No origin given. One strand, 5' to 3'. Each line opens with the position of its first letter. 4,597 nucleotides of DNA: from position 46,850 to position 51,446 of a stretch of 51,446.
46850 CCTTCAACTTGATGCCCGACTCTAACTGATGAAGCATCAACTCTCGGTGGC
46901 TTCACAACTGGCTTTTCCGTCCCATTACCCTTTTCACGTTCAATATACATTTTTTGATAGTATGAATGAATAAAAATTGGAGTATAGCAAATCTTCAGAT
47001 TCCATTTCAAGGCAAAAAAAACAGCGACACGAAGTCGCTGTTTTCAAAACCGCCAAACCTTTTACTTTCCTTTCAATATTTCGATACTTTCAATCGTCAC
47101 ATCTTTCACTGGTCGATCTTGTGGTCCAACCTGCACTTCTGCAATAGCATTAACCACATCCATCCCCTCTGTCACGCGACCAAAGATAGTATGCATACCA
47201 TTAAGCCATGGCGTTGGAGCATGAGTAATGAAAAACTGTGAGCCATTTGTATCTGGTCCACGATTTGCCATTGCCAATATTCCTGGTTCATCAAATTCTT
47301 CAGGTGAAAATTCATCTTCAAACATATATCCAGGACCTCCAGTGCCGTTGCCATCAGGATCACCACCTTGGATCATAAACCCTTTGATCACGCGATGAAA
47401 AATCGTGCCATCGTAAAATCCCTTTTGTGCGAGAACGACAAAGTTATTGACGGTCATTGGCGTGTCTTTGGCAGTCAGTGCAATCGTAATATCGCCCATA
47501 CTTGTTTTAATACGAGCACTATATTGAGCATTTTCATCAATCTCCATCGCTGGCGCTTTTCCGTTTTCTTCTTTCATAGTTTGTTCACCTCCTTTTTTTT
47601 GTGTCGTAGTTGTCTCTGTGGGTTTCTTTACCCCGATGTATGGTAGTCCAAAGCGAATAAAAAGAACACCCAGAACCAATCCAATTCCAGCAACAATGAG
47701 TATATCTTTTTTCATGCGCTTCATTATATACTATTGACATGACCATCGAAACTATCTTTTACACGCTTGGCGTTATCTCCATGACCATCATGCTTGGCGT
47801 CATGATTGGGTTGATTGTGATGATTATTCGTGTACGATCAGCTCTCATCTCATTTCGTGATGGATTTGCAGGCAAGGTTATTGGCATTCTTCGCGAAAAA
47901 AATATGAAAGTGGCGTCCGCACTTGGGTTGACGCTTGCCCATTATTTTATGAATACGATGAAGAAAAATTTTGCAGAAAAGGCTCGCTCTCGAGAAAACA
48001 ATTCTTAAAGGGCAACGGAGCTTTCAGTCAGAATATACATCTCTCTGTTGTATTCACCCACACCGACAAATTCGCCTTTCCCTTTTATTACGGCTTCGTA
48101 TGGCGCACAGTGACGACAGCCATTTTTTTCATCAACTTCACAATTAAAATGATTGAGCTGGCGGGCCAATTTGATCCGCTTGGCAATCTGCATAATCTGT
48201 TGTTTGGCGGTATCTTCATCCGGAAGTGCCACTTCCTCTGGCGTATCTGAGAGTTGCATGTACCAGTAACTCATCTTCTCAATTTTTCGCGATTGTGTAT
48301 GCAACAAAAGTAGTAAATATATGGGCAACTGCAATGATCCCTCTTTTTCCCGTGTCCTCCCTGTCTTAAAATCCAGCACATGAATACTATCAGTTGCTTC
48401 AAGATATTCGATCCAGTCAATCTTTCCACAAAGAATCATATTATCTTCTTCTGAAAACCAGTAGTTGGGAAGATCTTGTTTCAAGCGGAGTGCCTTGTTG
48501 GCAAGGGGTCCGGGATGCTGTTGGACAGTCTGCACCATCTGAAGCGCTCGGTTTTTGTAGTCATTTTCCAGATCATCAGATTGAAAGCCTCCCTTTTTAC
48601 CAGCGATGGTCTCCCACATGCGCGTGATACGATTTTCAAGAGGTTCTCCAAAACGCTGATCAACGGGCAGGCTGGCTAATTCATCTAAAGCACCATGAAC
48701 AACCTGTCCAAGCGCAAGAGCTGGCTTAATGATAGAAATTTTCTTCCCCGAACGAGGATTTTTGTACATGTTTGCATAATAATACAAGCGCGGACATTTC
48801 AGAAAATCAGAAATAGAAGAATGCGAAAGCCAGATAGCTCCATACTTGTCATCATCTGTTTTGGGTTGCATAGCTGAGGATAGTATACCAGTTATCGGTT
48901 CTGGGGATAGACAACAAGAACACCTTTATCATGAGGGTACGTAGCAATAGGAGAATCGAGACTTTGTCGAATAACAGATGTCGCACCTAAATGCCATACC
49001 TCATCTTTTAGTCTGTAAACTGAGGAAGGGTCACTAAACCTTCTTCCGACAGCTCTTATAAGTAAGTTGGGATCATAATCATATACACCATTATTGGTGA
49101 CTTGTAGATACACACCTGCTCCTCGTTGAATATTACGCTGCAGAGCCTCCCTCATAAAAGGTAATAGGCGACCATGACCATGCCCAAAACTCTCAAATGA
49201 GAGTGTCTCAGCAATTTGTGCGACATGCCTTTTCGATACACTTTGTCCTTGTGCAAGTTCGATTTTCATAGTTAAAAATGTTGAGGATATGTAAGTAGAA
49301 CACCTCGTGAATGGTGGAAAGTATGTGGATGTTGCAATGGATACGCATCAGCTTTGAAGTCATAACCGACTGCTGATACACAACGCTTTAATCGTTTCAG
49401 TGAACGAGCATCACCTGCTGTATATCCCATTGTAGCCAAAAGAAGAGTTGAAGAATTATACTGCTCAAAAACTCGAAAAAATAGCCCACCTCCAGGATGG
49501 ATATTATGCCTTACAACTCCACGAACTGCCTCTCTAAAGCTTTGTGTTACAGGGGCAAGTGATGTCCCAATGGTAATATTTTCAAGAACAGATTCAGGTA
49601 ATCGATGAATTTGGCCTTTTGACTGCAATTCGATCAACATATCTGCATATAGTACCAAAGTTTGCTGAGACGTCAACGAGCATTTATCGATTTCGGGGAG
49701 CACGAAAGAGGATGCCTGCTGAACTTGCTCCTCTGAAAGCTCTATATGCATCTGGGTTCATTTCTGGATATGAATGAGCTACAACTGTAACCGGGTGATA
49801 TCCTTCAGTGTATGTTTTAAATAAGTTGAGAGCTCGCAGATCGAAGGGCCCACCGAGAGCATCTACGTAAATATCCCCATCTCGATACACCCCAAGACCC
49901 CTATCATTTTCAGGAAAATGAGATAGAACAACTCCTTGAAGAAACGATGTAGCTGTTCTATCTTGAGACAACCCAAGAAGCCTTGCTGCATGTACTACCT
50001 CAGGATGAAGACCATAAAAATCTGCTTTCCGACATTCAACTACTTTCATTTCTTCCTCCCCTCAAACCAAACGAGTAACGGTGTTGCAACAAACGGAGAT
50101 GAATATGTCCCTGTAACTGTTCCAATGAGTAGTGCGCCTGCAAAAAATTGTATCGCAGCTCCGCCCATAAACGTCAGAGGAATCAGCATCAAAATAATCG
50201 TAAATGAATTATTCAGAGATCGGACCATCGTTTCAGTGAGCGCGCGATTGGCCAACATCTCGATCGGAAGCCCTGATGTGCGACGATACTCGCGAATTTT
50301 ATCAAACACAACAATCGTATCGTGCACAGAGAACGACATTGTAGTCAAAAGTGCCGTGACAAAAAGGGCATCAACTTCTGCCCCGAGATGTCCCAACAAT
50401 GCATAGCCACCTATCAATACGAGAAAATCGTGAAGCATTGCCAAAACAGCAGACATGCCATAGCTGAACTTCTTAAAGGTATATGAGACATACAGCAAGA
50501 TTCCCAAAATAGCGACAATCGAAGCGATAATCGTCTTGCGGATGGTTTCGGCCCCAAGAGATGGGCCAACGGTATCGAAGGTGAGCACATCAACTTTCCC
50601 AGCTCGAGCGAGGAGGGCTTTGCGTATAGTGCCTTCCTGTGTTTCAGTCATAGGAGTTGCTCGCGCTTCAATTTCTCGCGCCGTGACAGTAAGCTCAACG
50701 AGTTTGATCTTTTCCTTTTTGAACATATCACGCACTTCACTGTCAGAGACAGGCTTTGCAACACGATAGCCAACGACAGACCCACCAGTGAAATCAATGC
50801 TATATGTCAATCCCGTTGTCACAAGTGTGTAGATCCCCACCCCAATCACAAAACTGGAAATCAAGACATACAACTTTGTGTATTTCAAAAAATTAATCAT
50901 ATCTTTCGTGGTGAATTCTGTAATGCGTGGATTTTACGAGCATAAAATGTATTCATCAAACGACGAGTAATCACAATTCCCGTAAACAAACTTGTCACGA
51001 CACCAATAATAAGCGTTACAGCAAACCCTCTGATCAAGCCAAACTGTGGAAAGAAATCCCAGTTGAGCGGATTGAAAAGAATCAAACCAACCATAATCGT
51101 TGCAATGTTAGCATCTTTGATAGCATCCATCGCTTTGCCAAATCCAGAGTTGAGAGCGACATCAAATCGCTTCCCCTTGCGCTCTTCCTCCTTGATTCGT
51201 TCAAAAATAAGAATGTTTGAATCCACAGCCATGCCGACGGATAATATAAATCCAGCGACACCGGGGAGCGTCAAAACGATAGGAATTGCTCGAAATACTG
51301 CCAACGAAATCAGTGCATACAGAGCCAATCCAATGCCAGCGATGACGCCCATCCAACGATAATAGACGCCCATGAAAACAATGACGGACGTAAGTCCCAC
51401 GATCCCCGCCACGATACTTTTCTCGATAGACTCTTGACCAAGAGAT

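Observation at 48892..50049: Three tandem paralogs of an unrecognised family translationally coupled to secDF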

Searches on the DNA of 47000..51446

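Call 103: search_rna_families(source=window, start=47000, end=51446, threshold=evalue, max_evalue=1)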
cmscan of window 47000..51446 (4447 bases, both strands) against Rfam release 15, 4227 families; matches with E-value up to 1: 1.
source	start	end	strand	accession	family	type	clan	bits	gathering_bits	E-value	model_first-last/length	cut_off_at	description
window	49919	49967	+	RF03918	mir-4922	Gene; miRNA;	-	23.2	82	1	1-65/65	no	mir-4922 microRNA precursor family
